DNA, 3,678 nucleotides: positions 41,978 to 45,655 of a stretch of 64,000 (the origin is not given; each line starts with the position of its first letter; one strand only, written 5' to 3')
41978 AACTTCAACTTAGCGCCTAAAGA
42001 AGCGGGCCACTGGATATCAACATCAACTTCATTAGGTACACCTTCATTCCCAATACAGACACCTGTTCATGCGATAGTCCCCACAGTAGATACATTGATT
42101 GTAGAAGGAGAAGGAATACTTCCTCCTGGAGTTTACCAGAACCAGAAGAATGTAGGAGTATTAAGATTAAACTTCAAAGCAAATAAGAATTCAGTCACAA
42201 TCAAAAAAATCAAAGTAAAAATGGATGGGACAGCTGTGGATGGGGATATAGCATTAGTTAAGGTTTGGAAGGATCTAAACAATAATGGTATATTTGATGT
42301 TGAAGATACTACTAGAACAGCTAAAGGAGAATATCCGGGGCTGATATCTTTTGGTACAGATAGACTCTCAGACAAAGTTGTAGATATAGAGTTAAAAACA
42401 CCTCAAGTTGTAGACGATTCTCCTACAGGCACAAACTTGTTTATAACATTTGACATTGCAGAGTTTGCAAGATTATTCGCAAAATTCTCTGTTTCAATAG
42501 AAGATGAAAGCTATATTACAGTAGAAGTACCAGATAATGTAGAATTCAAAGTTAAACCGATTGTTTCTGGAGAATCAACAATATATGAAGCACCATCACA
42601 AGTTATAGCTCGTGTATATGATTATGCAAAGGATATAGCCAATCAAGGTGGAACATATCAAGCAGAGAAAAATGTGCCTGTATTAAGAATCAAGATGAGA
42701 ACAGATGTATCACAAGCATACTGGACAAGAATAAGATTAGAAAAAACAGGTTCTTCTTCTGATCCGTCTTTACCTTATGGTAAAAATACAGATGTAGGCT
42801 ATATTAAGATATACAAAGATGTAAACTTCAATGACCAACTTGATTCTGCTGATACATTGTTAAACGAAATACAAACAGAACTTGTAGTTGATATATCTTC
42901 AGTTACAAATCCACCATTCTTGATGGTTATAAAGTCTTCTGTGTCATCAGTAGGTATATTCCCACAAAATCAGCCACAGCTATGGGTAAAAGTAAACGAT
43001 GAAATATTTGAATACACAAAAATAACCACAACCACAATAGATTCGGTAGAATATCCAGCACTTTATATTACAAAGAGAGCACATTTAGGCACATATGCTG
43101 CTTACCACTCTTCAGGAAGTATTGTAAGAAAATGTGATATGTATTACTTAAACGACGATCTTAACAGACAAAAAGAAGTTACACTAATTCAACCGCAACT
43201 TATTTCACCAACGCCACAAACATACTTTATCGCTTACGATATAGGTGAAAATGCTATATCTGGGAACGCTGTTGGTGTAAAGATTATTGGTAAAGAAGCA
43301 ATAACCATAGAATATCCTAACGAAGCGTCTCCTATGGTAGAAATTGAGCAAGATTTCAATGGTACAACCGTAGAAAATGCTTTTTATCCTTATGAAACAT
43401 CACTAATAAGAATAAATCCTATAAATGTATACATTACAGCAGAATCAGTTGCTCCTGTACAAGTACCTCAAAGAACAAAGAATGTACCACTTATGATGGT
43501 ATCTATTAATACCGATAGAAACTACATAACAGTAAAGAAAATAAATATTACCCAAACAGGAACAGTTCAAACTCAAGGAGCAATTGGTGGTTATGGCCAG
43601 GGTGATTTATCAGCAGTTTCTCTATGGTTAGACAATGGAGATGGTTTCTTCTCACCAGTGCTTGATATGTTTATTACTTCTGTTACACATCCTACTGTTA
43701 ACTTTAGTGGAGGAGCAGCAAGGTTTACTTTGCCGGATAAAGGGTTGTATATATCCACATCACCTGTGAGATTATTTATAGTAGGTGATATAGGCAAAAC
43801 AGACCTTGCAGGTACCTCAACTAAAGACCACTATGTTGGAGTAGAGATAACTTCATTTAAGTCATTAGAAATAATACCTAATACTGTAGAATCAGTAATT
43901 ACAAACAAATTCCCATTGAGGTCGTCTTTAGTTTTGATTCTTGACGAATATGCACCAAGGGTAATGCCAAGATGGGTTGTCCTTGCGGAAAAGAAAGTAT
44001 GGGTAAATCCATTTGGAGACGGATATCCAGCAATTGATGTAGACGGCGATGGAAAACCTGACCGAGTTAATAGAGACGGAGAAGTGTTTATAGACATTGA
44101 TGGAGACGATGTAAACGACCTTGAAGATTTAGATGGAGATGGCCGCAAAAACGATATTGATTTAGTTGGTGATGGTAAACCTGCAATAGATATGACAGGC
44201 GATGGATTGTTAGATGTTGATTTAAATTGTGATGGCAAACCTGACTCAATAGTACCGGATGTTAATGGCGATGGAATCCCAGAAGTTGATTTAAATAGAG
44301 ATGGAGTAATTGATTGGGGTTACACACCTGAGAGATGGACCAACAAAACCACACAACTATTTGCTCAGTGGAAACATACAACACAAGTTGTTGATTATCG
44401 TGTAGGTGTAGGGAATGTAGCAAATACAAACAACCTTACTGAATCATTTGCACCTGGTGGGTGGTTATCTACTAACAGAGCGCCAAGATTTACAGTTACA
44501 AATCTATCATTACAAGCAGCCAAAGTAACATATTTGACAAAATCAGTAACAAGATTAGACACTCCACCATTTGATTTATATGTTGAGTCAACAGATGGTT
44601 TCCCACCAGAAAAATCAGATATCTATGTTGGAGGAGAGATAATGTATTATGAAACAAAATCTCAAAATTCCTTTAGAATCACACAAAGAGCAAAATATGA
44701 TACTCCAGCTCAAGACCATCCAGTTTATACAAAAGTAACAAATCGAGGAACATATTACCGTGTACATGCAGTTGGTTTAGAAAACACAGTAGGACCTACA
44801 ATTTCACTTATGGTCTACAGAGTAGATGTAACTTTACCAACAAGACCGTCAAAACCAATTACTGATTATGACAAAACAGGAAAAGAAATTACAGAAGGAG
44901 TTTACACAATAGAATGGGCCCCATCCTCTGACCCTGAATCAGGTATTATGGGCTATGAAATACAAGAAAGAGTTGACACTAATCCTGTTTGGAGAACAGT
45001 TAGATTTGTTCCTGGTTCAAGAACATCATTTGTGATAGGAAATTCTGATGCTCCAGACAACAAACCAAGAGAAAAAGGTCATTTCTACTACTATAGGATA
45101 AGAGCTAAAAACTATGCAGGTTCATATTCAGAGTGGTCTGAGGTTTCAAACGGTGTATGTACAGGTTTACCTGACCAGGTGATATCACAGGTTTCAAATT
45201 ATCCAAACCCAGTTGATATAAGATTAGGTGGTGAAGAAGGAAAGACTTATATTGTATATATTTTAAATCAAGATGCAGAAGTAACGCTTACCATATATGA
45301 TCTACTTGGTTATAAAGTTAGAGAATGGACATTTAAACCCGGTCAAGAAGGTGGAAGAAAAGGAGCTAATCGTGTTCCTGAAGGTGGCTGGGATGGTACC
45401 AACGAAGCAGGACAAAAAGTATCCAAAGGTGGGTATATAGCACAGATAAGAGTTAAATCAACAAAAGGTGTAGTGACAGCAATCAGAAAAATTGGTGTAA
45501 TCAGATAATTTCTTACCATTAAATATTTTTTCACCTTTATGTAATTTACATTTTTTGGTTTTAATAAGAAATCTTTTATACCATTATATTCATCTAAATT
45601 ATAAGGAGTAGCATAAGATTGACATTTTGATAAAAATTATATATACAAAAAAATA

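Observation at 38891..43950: Type-C zone: eight large modules each embedding a dockerin/EF-hand-like Ca loop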

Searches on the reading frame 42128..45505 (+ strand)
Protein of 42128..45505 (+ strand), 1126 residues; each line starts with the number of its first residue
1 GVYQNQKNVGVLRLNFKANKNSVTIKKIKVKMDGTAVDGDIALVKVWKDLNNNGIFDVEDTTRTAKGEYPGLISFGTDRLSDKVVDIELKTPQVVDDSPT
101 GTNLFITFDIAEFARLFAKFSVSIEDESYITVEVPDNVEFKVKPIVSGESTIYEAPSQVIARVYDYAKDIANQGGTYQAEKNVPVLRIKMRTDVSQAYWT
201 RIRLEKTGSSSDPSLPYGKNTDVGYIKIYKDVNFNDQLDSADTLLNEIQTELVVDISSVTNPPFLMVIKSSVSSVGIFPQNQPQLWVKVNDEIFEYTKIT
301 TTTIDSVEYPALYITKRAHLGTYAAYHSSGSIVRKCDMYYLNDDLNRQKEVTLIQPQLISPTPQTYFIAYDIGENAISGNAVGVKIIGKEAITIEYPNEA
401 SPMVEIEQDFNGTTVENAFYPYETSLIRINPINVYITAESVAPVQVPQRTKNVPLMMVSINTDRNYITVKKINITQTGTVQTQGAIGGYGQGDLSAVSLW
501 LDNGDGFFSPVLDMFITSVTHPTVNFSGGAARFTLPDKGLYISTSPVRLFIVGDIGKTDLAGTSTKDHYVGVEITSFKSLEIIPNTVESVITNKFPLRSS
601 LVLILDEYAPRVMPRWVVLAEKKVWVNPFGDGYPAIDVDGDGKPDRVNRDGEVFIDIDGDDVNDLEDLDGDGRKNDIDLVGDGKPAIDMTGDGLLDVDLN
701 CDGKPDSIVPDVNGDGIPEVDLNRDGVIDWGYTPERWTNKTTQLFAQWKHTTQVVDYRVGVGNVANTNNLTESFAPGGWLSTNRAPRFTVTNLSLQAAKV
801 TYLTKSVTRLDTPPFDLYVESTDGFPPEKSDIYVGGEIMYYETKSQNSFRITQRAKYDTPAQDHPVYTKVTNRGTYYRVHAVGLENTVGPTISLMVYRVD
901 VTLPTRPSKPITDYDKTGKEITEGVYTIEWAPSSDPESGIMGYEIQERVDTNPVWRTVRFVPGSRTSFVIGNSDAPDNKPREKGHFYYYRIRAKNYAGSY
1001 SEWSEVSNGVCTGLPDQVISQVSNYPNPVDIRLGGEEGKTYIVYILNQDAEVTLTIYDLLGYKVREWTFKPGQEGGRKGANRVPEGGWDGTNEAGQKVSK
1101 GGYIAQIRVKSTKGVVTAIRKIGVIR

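Call 44: find_related_loci(query=window:42128-45505:+, collection=genome_contigs, flank=6000)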
Query window:42128-45505:+ (1126 aa) in genome_contigs; peptide patterns used: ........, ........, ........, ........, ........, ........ (x = any residue, [..] = any of these).
41 stretches matched a pattern; 6 encode a relative of the query (tblastn E <= 1e-3); 6 distinct loci.
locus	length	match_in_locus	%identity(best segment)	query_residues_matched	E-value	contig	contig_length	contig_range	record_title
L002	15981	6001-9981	82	1-1126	0e+0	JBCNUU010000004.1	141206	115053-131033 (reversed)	MAG: Endomicrobiia bacterium isolate DT_Bin_9 contig4, whole genome shotgun sequence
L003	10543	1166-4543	83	1-1126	0e+0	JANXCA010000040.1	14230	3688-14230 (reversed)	MAG: Endomicrobia bacterium isolate SKYB53 NODE_40_length_14230_cov_6.679432, whole genome shotgun sequence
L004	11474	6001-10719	80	1-1126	0e+0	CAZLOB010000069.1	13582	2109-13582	MAG TPA_asm: uncultured Elusimicrobia sp. isolate binchicken_co25_127 genome assembly, contig: k141_145203, whole genome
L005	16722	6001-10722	77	1-1126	0e+0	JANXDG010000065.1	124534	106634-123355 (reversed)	MAG: Endomicrobia bacterium isolate SKYB98 k141_142146, whole genome shotgun sequence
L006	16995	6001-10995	76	1-1126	0e+0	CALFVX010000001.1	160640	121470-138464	MAG: uncultured Endomicrobia bacterium isolate H1_Bin_MAXBIN__072_1 genome assembly, contig: c_000000107778, whole genom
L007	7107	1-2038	42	486-1126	1e-123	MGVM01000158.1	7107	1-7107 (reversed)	MAG: Elusimicrobia bacterium RIFOXYB2_FULL_48_7 rifoxyb2_full_scaffold_5374, whole genome shotgun sequence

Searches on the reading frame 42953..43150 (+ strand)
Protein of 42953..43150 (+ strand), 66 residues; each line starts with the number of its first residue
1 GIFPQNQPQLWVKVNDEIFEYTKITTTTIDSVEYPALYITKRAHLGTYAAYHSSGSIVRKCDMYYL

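Call 64: search_protein_families(library=phrogs, proteins=[window:42953-43150:+], max_evalue=1)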
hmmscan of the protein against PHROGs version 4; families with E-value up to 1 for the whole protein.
window:42953-43150:+ (66 aa): 1 family
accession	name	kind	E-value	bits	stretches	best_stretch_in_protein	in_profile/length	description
phrog_11439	-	tail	0.0012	18.1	1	9-64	231-278/775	tail fiber protein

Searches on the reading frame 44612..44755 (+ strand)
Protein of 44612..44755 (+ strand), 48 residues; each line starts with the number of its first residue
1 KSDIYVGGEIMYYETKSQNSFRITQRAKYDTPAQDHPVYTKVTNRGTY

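Call 64: search_protein_families(library=phrogs, proteins=[window:44612-44755:+], max_evalue=1)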
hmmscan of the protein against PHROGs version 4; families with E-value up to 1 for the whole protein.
window:44612-44755:+ (48 aa): 0 families
